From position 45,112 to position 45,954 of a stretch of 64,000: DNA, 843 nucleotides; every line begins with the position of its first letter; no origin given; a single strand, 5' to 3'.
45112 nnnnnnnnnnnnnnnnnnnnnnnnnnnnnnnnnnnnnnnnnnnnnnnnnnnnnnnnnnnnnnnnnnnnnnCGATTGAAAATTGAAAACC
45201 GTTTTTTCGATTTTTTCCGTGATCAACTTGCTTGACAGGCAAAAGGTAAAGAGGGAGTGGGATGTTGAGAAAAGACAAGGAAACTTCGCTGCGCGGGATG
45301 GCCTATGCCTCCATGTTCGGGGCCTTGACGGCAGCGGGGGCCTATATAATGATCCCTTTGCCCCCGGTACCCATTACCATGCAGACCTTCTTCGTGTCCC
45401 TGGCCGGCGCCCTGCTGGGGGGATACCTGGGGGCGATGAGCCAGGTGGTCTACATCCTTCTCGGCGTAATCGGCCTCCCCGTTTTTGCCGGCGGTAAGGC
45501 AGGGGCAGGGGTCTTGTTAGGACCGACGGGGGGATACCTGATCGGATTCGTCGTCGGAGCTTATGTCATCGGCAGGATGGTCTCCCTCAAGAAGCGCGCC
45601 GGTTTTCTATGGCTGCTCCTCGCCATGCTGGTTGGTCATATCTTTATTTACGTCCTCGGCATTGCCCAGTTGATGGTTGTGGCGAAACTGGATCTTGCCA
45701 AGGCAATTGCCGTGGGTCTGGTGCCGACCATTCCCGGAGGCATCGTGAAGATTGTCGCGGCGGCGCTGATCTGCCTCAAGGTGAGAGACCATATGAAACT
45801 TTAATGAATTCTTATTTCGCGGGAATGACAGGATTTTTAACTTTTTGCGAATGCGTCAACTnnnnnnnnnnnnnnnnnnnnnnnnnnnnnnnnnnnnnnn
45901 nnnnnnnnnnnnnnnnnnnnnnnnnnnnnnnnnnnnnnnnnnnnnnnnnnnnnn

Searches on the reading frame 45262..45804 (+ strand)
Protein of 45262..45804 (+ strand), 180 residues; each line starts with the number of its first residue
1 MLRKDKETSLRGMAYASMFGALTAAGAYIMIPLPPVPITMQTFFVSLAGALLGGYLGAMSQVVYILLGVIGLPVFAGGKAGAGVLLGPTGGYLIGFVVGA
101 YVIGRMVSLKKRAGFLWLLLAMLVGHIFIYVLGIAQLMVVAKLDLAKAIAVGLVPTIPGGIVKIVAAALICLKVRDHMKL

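Call 36: search_protein_families(library=pfam, proteins=[window:45262-45804:+], max_evalue=0.01)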
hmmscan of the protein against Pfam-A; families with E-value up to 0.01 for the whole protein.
window:45262-45804:+ (180 aa): 2 families
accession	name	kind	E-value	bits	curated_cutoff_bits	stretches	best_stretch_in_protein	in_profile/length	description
PF02632.19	BioY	-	1.8e-44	151.6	25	1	34-175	2-139/140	BioY family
PF12822.12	ECF_trnsprt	-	6.6e-05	23.4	30.7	1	13-171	3-165/169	ECF transporter, substrate-specific component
